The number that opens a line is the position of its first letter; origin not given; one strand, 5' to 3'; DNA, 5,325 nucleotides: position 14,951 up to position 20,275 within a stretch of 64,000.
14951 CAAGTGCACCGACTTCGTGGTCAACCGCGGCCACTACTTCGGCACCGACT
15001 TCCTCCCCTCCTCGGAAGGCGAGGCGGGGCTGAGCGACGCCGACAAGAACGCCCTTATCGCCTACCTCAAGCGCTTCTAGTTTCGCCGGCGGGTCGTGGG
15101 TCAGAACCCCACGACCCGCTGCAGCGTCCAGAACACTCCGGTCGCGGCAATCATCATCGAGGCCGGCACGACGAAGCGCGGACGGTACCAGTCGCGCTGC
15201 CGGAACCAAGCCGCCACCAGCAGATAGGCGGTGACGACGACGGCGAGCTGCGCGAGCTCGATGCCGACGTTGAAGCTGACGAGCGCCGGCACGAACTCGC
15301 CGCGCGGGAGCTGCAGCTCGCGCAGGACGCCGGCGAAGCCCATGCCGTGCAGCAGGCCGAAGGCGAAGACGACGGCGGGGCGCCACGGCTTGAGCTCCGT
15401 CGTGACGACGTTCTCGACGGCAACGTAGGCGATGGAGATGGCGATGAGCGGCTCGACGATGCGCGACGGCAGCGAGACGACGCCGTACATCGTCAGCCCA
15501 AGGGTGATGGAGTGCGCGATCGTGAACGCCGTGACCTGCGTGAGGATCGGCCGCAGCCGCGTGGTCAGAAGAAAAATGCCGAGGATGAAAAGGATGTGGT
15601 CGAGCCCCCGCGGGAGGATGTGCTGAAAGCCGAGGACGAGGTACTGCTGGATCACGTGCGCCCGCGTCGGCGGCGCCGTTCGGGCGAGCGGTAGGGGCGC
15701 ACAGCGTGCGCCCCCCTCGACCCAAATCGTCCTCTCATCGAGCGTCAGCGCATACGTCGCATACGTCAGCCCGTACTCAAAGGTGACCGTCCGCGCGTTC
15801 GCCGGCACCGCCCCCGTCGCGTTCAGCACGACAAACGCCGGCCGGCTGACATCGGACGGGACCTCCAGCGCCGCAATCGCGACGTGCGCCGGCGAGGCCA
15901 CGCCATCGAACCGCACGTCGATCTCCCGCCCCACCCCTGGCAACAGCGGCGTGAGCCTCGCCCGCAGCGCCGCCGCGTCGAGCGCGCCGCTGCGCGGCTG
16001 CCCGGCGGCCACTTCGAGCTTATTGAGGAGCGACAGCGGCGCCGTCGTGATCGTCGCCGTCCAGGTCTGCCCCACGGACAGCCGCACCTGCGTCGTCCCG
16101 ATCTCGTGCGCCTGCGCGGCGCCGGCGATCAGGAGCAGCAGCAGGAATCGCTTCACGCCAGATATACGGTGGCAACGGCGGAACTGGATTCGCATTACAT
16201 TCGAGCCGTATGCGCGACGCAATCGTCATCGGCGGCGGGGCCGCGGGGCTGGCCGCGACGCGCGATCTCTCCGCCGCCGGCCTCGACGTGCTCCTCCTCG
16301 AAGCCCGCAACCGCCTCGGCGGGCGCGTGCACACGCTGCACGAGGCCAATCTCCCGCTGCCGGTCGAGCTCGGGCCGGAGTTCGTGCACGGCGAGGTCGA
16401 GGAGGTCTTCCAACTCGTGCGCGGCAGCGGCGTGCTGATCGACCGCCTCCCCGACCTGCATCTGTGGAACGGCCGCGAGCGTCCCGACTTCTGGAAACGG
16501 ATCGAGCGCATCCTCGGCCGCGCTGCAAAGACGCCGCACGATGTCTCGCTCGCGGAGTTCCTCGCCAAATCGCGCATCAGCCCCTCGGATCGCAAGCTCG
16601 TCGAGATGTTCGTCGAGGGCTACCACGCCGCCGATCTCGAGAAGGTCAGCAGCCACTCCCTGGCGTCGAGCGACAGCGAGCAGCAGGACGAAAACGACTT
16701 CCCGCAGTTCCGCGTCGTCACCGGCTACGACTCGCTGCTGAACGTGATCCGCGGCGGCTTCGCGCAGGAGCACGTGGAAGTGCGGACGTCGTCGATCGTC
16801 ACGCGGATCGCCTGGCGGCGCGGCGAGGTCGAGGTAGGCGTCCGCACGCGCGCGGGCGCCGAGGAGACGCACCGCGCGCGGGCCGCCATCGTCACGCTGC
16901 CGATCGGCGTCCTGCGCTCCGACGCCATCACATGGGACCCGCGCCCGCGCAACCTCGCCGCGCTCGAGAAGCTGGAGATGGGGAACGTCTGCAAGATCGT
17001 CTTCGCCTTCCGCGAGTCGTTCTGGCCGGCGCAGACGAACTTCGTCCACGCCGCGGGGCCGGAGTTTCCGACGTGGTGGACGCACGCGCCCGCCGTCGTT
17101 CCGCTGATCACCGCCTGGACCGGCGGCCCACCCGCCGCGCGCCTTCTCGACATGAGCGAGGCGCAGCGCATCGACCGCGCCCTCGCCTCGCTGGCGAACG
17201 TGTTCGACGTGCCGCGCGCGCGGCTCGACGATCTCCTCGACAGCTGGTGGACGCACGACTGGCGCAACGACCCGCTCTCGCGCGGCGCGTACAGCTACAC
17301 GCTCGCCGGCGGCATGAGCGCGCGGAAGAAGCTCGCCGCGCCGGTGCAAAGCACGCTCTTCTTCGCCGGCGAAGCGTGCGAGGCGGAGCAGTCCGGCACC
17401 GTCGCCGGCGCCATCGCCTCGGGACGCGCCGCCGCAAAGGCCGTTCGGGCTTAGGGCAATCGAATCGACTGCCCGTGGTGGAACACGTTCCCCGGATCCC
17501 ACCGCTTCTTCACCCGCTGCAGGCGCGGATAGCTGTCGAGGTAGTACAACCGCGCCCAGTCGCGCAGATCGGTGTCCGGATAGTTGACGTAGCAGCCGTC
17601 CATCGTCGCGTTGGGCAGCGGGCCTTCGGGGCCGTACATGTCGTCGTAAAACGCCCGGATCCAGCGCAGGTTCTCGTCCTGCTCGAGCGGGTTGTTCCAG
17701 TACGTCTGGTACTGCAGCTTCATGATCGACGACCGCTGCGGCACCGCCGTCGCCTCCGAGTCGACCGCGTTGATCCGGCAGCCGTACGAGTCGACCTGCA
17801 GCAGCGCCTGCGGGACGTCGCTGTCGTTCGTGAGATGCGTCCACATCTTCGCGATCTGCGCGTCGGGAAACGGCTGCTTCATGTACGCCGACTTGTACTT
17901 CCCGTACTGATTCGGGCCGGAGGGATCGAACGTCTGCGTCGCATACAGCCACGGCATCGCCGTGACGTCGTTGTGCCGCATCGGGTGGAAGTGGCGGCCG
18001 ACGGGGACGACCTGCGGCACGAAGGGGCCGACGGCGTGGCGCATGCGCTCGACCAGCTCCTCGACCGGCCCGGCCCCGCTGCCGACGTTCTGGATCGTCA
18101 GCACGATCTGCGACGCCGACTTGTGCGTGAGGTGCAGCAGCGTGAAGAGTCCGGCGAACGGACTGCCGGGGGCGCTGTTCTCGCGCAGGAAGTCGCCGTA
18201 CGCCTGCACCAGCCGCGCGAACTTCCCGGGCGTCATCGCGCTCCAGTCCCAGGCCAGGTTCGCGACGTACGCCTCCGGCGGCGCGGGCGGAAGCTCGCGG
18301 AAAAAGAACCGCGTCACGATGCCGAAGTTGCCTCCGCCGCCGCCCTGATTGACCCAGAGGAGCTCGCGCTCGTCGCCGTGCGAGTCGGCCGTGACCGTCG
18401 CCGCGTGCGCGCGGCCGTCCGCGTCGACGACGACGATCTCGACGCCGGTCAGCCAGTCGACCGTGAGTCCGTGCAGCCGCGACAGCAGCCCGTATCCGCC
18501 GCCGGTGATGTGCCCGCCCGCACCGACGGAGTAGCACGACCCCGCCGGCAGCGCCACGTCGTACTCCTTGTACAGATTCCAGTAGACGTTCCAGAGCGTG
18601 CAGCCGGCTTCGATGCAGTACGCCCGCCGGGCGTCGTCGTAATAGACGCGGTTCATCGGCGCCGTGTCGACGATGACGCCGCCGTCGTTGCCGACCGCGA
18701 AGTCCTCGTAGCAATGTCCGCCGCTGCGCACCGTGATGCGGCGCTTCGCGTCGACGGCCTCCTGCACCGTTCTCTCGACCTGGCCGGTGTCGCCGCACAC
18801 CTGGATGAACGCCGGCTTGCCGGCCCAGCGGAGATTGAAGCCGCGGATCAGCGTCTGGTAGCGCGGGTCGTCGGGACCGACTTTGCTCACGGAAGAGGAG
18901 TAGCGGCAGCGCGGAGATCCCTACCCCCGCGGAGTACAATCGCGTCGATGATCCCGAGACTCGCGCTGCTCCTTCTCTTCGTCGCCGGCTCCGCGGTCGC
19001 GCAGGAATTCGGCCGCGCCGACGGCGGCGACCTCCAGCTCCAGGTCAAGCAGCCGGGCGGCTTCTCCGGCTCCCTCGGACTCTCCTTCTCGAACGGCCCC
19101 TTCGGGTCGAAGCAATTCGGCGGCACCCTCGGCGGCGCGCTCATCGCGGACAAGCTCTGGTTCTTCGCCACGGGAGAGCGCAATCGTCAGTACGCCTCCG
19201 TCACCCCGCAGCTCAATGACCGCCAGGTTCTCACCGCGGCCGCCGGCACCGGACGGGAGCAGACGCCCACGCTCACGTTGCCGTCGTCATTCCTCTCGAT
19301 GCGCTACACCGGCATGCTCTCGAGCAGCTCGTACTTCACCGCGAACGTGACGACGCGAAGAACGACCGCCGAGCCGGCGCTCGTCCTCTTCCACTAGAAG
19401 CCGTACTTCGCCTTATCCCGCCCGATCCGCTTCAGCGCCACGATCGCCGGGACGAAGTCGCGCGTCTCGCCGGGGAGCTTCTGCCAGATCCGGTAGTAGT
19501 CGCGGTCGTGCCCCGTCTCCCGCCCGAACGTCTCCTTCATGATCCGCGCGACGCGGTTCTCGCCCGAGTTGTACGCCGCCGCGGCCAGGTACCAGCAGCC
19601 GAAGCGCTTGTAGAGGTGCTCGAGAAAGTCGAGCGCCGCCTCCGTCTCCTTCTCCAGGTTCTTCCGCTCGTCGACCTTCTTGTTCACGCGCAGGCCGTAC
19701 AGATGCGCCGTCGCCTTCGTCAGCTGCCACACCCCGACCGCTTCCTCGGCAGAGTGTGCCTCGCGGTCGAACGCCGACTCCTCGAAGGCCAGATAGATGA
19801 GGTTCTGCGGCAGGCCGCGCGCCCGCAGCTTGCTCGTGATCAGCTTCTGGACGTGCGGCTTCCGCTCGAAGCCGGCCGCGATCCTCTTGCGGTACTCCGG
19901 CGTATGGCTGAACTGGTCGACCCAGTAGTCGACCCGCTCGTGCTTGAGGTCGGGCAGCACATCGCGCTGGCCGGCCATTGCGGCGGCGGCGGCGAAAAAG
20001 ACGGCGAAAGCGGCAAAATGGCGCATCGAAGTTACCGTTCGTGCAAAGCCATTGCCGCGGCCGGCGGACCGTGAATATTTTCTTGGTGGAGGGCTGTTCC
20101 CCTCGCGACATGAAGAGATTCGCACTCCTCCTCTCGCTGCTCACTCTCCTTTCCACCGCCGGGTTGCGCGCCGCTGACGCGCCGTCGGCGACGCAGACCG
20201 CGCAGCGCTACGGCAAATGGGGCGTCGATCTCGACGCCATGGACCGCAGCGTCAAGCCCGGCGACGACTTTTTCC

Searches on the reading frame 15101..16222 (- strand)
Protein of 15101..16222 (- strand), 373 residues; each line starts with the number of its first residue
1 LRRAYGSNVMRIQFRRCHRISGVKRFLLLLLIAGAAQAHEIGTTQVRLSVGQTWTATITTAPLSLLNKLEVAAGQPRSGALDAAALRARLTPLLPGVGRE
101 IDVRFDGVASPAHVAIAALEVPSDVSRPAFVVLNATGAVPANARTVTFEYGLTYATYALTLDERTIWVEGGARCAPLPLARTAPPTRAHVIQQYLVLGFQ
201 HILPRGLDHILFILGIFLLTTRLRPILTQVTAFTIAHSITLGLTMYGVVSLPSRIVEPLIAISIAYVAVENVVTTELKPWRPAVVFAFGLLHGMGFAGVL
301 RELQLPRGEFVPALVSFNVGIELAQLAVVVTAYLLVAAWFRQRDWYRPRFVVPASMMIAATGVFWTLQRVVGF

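Call 7: search_protein_families(library=pfam, proteins=[window:15101-16222:-], max_evalue=0.01)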
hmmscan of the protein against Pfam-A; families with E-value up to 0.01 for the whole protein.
window:15101-16222:- (373 aa): 2 families
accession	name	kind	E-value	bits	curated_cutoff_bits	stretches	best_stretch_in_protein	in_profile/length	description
PF13795.12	HupE_UreJ_2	-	7e-50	169.2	24.5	1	194-341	1-154/156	HupE / UreJ protein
PF04955.18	HupE_UreJ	-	9.1e-10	38.8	23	1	181-363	5-177/179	HupE / UreJ protein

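Call 9: search_protein_families(library=ncbifam, proteins=[window:15101-16222:-], max_evalue=0.01)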
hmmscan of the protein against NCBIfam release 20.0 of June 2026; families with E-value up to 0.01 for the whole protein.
window:15101-16222:- (373 aa): 0 families

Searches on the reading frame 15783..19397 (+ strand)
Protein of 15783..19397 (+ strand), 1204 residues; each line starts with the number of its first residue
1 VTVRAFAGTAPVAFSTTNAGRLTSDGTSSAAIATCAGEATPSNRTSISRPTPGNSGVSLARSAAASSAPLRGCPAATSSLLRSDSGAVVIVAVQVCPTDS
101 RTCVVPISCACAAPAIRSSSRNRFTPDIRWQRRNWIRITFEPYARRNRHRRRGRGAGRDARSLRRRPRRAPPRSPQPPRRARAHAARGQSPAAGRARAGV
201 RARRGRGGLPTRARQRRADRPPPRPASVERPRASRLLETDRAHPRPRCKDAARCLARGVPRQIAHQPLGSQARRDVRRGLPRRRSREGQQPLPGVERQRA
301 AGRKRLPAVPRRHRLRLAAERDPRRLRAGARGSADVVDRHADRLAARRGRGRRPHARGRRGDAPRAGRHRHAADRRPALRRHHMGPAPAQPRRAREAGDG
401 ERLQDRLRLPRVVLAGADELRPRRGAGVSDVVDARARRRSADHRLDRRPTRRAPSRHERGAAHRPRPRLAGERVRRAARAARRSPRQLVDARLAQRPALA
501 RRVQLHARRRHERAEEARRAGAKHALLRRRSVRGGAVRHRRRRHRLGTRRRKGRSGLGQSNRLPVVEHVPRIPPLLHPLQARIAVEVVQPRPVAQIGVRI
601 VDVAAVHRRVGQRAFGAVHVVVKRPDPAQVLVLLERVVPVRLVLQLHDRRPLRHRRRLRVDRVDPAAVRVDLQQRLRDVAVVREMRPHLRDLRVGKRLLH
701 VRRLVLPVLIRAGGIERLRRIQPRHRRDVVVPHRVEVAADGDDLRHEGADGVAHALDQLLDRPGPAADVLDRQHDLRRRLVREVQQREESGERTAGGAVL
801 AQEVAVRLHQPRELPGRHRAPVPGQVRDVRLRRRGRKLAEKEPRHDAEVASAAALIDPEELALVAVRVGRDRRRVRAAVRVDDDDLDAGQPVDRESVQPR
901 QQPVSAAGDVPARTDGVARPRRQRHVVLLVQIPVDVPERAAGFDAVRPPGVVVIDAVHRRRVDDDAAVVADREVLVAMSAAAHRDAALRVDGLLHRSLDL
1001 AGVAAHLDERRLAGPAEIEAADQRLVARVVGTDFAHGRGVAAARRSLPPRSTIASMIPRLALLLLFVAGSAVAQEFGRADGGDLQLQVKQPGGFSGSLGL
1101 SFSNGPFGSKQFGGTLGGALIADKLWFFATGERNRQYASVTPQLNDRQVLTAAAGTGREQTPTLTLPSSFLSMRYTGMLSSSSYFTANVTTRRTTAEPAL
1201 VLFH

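Call 7: search_protein_families(library=pfam, proteins=[window:15783-19397:+], max_evalue=0.01)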
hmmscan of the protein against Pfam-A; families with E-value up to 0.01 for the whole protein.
window:15783-19397:+ (1204 aa): 1 family
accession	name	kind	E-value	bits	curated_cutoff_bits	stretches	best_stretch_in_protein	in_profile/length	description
PF25183.1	OMP_b-brl_4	-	7.2e-06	25.1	30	1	1104-1160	35-88/838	Outer membrane beta barrel domain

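Call 9: search_protein_families(library=ncbifam, proteins=[window:15783-19397:+], max_evalue=0.01)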
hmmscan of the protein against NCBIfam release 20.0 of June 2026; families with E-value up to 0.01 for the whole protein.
window:15783-19397:+ (1204 aa): 0 families

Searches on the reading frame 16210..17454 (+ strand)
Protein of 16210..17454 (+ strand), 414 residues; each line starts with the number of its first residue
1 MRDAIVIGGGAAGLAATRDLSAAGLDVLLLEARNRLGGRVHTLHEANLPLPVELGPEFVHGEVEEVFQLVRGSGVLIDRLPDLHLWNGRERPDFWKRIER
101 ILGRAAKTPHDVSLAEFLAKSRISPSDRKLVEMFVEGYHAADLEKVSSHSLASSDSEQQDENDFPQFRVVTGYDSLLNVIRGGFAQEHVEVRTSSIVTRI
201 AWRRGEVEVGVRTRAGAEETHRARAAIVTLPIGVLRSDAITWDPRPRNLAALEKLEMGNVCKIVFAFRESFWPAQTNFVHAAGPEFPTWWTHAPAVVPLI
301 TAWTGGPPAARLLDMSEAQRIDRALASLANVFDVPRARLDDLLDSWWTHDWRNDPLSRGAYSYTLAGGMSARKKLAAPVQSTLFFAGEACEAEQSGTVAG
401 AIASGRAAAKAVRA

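Call 69: search_protein_families(library=pfam, proteins=[window:16210-17454:+], max_evalue=0.0001)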
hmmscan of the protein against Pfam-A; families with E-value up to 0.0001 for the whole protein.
window:16210-17454:+ (414 aa): 6 families
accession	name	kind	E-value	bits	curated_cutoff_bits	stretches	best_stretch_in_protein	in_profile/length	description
PF01593.30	Amino_oxidase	-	2.5e-56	192.3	19.8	1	12-412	2-442/443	Flavin containing amine oxidoreductase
PF13450.12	NAD_binding_8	-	6.2e-13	49.3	21.9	1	6-70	1-65/68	NAD(P)-binding Rossmann-like domain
PF01266.30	DAO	-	4.2e-09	36.8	27.9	1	3-38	1-37/353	FAD dependent oxidoreductase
PF03486.20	HI0933_like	-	2.3e-06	27.7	50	1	3-40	2-39/244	HI0933-like protein Rossmann domain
PF00890.30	FAD_binding_2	-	4.1e-06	26.7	20.4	1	3-40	1-38/414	FAD binding domain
PF12831.13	FAD_oxidored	-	5.4e-06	26.4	27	1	3-39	1-37/416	FAD dependent oxidoreductase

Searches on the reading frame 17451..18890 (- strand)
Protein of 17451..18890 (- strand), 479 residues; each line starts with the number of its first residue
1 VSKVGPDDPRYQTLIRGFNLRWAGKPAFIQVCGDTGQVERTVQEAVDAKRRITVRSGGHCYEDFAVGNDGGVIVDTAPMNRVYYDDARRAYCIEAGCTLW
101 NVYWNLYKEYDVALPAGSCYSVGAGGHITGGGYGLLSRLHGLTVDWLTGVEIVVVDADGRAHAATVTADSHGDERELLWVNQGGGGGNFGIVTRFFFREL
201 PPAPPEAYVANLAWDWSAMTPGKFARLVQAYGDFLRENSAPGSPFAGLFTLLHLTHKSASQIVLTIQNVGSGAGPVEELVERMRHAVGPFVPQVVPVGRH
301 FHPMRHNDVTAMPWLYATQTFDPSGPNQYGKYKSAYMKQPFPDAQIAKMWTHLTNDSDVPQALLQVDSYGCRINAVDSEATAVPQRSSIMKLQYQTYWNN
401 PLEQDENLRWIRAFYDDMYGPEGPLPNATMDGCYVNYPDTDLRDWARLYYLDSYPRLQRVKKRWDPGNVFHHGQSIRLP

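Call 69: search_protein_families(library=pfam, proteins=[window:17451-18890:-], max_evalue=0.0001)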
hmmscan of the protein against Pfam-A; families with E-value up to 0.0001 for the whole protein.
window:17451-18890:- (479 aa): 2 families
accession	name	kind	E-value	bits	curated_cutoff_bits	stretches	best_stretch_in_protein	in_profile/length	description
PF01565.28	FAD_binding_4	-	5.1e-21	75.3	26.4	1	26-162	1-136/139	FAD binding domain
PF08031.17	BBE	-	3.7e-18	65.7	20.6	1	433-477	1-45/45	Berberine and berberine like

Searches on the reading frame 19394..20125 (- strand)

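Call 42: search_protein_families(library=pfam, proteins=[window:19394-20125:-], max_evalue=0.0001)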
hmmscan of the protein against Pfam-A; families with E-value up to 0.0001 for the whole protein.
window:19394-20125:- (243 aa): 1 family
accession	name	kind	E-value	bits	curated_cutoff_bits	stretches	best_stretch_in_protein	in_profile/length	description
PF01464.25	SLT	-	2.6e-23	82.3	21.3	1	102-203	10-112/117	Transglycosylase SLT domain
